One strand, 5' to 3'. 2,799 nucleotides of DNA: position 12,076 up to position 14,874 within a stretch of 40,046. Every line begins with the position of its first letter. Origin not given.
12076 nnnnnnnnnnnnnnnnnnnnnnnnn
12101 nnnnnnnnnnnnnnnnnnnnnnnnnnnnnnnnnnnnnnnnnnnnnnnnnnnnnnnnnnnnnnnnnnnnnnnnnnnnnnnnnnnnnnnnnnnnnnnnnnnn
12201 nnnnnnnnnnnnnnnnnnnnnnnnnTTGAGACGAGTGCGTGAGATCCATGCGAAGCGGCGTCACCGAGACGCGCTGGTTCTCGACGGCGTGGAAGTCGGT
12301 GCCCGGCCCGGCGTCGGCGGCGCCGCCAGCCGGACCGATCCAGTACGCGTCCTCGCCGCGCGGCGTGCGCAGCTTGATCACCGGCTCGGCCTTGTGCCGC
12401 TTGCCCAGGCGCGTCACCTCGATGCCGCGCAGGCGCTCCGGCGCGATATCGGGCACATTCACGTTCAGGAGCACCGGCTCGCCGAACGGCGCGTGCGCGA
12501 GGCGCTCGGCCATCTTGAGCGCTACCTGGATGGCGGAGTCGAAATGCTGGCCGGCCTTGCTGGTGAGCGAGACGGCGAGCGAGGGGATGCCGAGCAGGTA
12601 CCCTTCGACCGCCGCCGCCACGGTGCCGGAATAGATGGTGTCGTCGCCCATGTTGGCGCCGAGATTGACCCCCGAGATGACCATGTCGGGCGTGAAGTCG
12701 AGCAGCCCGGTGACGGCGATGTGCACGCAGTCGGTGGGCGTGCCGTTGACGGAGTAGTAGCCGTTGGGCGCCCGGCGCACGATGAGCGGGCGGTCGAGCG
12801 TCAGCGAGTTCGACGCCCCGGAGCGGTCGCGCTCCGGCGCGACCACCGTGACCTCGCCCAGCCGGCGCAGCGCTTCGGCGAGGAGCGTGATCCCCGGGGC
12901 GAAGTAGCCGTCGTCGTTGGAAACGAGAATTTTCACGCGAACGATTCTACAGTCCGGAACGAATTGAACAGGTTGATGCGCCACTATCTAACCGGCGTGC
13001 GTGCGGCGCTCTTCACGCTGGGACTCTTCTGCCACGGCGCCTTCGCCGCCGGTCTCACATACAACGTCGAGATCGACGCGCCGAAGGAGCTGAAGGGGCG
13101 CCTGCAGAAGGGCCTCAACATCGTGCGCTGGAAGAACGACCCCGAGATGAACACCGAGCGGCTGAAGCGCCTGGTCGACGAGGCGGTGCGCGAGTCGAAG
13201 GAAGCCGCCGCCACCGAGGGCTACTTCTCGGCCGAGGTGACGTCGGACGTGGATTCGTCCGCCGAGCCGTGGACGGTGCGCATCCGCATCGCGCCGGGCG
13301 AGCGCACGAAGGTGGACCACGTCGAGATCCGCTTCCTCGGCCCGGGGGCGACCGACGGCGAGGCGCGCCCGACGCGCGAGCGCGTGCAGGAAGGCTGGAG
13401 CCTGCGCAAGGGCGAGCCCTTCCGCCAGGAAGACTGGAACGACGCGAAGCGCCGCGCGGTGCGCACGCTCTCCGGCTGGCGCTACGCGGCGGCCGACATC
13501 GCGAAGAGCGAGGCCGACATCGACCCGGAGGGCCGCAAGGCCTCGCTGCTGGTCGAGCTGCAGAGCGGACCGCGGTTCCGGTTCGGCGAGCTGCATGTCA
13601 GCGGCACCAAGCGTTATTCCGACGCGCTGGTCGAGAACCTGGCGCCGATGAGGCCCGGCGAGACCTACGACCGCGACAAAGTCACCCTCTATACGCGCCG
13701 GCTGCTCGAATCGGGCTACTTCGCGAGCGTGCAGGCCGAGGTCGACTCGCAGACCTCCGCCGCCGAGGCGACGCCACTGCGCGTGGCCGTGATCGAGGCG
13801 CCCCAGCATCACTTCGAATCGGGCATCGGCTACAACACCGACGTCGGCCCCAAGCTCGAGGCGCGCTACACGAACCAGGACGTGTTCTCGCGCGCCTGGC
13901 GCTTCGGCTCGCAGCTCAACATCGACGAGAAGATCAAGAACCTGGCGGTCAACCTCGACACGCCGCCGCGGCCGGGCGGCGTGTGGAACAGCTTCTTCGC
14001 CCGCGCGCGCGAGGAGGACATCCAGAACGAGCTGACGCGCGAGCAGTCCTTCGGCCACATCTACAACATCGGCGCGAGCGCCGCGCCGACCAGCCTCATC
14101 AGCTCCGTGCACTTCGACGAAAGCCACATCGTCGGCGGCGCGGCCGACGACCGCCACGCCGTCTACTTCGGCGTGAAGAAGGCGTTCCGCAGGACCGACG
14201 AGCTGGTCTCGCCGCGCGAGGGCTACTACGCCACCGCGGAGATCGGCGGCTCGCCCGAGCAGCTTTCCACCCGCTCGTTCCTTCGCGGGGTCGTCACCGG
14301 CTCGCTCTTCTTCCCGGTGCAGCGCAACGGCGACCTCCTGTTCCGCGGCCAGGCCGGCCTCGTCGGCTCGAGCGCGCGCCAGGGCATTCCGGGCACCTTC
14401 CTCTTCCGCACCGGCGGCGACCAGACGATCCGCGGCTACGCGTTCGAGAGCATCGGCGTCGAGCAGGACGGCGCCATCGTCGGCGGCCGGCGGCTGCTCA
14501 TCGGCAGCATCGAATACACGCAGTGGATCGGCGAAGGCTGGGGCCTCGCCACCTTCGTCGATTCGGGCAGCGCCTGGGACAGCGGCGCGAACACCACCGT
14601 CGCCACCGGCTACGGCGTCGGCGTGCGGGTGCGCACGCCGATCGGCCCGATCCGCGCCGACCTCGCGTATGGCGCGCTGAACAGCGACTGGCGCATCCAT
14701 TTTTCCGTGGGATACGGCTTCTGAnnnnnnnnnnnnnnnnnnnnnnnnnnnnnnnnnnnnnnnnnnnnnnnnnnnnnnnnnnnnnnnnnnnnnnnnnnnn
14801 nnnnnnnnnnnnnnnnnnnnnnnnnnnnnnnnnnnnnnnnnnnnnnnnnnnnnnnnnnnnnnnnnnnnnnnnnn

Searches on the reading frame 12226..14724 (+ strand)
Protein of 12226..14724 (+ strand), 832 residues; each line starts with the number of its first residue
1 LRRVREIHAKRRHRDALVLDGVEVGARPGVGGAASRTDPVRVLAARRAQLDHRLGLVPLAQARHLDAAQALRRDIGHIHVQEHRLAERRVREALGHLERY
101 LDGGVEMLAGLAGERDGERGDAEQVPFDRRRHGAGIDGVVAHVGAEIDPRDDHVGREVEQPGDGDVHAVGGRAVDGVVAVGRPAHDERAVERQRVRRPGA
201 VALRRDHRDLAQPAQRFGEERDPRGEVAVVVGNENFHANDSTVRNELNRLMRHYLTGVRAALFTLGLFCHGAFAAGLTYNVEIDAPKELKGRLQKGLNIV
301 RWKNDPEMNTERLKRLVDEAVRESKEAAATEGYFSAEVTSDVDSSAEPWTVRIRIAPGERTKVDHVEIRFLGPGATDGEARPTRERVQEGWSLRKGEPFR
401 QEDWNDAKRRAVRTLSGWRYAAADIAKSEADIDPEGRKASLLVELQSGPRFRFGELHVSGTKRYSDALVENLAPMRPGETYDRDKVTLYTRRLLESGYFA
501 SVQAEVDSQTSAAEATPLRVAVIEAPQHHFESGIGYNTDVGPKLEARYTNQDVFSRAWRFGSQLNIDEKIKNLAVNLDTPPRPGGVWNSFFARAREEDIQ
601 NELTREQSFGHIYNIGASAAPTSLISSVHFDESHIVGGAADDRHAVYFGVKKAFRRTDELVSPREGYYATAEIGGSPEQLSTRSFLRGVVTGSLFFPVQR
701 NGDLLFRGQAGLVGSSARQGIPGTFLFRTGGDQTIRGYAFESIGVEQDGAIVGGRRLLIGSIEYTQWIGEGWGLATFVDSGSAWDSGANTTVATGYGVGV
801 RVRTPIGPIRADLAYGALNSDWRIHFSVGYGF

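Call 58: search_protein_families(library=pfam, proteins=[window:12226-14724:+], max_evalue=0.000001)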
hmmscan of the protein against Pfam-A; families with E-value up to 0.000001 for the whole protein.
window:12226-14724:+ (832 aa): 3 families
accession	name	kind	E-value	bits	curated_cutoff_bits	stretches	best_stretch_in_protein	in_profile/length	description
PF01103.29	Omp85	-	6.6e-23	82.2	24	1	640-832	109-325/325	Omp85 superfamily domain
PF07244.20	POTRA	-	1e-15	58.7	21.3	1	452-509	2-66/79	Surface antigen variable number repeat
PF17243.7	POTRA_TamA_1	-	6.2e-07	29.9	26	0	306-357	23-74/74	POTRA domain TamA domain 1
